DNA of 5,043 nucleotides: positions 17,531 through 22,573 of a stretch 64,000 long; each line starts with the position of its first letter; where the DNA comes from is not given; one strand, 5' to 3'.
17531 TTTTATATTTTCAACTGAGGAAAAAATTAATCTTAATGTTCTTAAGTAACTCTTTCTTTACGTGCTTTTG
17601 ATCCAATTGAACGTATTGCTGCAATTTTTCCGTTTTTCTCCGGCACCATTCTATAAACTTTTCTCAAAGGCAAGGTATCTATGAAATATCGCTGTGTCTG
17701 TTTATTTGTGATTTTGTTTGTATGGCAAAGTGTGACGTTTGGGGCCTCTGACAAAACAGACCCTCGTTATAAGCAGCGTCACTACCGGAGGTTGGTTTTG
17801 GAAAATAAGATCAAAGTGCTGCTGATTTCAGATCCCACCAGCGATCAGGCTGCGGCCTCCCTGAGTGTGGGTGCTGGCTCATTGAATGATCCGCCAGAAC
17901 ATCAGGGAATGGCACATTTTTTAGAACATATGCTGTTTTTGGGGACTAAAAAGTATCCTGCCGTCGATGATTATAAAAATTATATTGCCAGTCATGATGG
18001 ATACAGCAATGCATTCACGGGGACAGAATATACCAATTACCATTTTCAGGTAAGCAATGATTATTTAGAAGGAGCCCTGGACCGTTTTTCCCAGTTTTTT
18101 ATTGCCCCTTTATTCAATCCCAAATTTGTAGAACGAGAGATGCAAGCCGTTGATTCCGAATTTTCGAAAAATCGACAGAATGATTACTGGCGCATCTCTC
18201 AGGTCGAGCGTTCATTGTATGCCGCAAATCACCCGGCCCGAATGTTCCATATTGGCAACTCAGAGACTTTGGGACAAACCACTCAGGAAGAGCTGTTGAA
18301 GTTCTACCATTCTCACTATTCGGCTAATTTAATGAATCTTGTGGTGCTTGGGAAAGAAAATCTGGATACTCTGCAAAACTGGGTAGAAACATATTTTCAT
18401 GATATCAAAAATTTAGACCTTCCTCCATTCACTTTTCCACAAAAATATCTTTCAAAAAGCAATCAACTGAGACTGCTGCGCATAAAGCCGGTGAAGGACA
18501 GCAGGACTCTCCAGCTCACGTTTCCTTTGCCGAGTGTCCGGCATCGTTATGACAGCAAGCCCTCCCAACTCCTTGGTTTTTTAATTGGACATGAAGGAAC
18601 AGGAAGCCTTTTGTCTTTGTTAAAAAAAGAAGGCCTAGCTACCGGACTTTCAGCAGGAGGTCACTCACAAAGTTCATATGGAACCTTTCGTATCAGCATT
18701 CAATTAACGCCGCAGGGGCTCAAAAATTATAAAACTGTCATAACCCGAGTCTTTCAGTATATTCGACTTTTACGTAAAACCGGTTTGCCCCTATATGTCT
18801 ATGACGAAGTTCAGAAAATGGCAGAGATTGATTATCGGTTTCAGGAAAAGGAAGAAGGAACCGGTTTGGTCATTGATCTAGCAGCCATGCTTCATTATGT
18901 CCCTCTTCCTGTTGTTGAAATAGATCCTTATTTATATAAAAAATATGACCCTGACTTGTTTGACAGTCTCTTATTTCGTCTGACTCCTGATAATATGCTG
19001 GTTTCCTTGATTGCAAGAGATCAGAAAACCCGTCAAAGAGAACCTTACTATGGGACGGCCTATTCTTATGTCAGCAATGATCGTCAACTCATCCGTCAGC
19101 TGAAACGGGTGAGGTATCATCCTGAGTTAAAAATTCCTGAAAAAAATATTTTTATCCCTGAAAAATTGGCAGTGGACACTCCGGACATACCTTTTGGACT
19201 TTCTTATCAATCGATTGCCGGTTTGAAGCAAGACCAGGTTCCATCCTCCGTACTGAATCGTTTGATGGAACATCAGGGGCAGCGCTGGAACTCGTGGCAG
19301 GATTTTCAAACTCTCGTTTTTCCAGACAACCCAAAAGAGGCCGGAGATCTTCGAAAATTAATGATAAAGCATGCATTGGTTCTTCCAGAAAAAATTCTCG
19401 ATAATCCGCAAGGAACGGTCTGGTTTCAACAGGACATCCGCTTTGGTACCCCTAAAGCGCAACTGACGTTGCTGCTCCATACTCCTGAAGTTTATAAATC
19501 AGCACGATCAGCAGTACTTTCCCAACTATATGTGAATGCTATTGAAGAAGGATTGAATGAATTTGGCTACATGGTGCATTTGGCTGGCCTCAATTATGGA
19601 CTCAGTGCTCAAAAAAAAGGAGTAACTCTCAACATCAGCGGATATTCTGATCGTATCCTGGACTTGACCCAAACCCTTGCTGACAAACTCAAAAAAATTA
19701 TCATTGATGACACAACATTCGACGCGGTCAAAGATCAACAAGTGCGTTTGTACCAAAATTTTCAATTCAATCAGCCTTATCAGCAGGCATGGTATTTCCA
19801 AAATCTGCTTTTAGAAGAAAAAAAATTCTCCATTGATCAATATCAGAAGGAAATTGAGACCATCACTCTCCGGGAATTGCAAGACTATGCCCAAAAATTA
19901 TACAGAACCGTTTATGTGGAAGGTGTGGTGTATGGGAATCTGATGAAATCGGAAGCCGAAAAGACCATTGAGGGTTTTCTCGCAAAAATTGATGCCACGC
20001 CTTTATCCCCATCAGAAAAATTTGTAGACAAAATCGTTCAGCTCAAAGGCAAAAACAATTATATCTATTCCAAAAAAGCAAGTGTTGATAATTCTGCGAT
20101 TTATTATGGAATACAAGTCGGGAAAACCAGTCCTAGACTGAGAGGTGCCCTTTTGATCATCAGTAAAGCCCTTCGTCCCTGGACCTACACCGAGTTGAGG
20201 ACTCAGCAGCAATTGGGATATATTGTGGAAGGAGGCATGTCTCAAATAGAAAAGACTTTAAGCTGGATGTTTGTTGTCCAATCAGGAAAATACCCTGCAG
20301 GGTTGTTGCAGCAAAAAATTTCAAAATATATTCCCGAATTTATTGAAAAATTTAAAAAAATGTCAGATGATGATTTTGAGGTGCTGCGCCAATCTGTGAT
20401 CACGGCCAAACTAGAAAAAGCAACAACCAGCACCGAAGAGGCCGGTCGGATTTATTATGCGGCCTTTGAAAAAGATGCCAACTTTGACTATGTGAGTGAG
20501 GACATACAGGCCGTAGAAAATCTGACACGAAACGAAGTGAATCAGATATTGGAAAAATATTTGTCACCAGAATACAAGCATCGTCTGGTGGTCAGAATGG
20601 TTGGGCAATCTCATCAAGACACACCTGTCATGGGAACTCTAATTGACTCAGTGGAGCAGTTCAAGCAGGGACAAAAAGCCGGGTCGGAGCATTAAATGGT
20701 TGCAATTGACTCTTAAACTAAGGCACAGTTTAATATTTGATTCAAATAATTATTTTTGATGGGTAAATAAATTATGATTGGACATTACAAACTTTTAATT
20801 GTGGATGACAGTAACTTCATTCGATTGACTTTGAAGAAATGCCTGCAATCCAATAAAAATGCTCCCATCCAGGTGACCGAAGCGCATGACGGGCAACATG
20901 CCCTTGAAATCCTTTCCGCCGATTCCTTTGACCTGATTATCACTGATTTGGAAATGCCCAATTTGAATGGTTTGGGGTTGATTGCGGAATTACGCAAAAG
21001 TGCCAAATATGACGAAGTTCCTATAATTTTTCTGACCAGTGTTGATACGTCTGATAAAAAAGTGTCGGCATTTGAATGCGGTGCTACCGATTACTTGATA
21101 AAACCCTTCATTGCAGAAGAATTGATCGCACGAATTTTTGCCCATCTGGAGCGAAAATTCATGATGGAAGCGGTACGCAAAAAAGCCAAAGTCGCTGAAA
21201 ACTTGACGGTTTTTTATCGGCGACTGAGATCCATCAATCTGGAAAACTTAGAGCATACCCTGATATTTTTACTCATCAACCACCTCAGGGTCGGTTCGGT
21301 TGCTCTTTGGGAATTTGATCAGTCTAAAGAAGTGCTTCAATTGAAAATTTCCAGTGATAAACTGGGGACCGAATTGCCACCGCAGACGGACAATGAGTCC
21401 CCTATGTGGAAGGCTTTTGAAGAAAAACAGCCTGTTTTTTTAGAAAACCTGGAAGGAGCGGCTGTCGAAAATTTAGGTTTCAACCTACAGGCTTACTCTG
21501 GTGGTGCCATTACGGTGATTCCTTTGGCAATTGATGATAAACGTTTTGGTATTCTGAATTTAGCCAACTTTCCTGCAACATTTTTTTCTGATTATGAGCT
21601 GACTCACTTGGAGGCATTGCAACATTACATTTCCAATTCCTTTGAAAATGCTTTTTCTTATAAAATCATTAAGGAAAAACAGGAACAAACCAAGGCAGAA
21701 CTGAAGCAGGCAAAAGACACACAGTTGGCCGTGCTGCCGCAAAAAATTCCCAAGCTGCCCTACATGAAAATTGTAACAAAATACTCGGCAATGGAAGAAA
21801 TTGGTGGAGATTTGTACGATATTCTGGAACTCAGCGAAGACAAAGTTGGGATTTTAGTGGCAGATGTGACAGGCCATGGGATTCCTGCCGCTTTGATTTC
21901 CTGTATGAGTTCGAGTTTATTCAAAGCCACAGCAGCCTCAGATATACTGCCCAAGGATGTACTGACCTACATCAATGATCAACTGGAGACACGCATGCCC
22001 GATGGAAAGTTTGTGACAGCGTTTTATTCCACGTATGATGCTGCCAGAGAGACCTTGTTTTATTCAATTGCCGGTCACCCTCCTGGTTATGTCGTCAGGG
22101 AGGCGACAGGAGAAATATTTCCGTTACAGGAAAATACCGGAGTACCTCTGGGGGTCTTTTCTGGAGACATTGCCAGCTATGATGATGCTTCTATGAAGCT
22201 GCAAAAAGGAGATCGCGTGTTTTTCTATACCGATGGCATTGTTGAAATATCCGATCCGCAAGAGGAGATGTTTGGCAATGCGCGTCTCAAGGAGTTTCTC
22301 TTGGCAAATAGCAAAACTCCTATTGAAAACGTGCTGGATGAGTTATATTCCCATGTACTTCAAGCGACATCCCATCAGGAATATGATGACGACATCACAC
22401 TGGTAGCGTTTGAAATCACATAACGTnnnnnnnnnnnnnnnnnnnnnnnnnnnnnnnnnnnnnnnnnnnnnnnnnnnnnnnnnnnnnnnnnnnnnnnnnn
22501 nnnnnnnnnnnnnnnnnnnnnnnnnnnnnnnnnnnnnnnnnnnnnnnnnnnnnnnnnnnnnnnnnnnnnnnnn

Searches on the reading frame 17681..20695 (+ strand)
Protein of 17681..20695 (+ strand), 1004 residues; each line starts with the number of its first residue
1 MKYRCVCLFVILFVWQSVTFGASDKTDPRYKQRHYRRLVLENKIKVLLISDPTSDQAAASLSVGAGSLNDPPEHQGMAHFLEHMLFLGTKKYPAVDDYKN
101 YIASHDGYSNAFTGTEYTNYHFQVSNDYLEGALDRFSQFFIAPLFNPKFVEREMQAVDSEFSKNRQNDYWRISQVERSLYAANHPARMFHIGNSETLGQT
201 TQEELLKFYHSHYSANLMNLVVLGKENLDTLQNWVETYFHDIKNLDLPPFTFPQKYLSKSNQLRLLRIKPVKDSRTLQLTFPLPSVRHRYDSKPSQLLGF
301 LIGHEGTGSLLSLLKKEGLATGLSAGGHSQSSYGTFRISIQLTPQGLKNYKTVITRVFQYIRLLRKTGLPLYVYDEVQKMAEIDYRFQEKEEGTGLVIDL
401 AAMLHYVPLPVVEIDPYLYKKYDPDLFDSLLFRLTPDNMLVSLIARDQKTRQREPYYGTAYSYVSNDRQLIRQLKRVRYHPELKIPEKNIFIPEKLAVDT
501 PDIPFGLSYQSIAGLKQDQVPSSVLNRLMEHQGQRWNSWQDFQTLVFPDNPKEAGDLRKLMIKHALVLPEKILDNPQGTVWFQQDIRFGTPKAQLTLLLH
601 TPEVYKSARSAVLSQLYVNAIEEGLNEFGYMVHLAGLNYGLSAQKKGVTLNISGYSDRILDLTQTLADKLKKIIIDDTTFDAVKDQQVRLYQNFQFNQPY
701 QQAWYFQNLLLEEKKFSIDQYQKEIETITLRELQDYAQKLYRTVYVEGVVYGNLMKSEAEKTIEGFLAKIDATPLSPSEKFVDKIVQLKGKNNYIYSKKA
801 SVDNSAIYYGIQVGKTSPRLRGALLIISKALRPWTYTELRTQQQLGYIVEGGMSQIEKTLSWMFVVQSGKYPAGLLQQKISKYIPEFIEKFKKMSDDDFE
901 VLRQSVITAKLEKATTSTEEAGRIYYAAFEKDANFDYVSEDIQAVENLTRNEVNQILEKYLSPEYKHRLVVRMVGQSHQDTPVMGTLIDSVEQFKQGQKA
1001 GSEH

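Call 37: search_protein_families(library=ncbifam, proteins=[window:17681-20695:+], max_evalue=1e-25)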
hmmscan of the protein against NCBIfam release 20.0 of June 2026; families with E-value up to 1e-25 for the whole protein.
window:17681-20695:+ (1004 aa): 2 families
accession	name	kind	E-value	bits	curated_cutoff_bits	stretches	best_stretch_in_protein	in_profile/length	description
NF011681.0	PRK15101.1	equivalog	7.8e-139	464.4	765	2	31-498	40-513/961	pitrilysin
TIGR02110.1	PQQ_syn_pqqF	equivalog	1.5e-48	166.1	320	1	36-371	1-334/697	pyrroloquinoline quinone biosynthesis protein PqqF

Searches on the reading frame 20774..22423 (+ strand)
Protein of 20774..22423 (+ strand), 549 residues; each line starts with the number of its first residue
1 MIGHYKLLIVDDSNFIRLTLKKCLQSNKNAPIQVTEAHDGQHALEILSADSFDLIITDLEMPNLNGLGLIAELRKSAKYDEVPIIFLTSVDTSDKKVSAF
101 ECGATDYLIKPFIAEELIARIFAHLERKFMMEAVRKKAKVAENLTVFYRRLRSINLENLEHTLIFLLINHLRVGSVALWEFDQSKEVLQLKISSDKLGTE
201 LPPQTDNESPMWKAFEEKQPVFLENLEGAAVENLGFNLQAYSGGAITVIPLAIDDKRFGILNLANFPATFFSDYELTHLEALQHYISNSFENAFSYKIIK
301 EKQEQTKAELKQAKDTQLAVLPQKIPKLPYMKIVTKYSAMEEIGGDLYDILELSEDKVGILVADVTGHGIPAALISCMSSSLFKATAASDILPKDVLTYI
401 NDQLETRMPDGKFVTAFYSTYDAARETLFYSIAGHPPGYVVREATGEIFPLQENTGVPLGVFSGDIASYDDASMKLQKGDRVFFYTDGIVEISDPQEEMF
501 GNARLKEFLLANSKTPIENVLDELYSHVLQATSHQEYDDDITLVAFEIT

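Call 37: search_protein_families(library=ncbifam, proteins=[window:20774-22423:+], max_evalue=1e-25)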
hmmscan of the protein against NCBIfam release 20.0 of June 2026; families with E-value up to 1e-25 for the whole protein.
window:20774-22423:+ (549 aa): 1 family
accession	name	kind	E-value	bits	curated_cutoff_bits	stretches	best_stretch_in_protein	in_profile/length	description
NF045505.1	RR_RssB_Pseudo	equivalog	1.4e-36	126.4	700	0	4-117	5-111/394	two-component system response regulator RssB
